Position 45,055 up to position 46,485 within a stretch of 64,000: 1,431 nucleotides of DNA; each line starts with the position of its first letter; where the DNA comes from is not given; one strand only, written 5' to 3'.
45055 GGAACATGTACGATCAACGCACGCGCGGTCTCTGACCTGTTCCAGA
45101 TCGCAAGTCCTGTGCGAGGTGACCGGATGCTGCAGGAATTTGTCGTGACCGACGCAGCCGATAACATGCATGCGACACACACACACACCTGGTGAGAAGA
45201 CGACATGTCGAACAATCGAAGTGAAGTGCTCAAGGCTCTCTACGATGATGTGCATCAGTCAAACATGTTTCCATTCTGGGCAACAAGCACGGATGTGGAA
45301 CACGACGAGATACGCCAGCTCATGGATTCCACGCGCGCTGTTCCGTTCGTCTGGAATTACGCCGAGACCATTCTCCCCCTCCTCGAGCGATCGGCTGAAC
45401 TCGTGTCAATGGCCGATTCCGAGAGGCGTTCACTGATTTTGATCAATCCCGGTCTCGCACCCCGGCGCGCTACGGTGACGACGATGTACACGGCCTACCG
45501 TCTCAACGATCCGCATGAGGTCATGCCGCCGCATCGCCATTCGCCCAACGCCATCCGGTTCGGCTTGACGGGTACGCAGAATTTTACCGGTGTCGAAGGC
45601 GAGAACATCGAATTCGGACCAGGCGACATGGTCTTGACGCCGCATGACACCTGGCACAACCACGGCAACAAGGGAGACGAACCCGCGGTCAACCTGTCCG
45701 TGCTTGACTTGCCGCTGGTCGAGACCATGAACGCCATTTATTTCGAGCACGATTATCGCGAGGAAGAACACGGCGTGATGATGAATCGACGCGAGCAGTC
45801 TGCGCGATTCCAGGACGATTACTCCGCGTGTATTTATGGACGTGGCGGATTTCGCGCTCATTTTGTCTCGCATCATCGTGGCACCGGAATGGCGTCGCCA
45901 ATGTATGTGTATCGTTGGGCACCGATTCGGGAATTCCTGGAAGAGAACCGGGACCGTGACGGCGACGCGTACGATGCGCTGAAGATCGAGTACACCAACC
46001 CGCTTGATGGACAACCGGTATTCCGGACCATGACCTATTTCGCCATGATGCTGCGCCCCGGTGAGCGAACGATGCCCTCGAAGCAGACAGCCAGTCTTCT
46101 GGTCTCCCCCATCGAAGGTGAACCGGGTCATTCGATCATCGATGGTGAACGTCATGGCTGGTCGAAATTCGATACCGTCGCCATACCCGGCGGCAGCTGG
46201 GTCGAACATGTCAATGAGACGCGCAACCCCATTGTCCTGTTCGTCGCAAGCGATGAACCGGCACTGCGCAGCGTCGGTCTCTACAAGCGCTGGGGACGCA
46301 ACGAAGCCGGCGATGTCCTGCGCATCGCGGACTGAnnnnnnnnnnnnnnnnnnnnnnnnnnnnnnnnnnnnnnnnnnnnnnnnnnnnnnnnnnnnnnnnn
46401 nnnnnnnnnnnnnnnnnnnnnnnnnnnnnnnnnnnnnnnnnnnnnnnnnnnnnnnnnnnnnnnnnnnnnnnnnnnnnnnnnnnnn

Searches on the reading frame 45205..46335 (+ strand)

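Call 80: search_protein_families(library=ncbifam, proteins=[window:45205-46335:+], max_evalue=1e-10)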
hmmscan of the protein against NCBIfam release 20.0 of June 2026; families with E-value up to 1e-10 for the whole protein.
window:45205-46335:+ (376 aa): 2 families
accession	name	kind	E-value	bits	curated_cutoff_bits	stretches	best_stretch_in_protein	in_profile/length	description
TIGR02272.1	gentisate_1_2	equivalog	4.8e-61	206.6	442.1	1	9-361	3-333/336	gentisate 1,2-dioxygenase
NF049978.1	AminoSalDhMabB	equivalog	2.7e-58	198.1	650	1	9-364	1-335/351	5-aminosalicylate 1,2-dioxygenase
